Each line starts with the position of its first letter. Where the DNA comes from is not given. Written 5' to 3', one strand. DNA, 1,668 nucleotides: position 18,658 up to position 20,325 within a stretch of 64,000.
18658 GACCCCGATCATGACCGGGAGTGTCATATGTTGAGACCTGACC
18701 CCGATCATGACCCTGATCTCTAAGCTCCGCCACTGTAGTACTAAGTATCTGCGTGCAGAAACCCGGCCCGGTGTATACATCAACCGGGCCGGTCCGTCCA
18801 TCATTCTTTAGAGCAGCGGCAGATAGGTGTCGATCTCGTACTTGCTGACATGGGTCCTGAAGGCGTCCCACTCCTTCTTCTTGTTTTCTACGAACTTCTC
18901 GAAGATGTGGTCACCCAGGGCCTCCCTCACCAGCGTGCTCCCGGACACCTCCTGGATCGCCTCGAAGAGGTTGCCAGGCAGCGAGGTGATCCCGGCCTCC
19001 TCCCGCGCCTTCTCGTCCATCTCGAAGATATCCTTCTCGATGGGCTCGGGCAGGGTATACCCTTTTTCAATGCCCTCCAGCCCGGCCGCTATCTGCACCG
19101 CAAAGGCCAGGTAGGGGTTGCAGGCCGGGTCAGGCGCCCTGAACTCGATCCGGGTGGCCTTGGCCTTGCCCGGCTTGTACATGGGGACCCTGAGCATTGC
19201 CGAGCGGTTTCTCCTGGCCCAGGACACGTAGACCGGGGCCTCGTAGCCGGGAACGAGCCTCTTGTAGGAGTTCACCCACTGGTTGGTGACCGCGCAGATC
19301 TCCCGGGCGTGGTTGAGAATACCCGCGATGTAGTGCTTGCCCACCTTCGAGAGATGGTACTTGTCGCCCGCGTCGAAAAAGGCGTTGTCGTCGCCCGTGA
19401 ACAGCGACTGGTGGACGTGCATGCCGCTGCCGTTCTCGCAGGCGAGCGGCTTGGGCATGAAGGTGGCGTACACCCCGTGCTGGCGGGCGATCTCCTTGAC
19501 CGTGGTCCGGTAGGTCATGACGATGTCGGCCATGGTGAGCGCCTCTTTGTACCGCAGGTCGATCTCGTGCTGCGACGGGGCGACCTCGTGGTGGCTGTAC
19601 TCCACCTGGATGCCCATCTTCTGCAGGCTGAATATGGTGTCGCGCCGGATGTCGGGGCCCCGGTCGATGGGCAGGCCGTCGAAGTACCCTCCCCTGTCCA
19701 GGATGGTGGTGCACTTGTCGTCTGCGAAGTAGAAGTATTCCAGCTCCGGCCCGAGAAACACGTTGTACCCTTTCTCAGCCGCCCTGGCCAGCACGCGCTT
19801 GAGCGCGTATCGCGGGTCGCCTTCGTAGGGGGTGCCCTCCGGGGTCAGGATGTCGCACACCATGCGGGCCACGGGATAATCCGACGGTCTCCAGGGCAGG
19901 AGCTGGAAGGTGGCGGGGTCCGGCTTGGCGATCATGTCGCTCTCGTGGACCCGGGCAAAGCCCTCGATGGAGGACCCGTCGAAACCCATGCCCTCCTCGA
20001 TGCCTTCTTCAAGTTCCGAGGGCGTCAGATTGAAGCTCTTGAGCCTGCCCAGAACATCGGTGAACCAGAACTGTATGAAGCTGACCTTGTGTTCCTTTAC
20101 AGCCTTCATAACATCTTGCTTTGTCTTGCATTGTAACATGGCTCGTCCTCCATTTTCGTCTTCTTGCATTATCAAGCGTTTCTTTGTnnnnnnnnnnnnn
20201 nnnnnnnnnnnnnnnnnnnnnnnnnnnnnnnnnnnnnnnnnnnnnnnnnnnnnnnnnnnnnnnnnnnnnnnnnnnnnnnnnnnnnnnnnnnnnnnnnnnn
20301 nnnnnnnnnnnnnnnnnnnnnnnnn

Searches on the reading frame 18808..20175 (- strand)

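Call 7: search_protein_families(library=pfam, proteins=[window:18808-20175:-])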
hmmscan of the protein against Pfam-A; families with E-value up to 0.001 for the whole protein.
window:18808-20175:- (455 aa): 2 families
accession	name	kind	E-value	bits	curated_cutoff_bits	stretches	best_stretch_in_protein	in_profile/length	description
PF00120.29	Gln-synt_C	-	1.6e-129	432.4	24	1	119-451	2-344/344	Glutamine synthetase, catalytic domain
PF03951.24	Gln-synt_N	-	2.1e-29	101.4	33.4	1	30-112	1-82/82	Glutamine synthetase, beta-Grasp domain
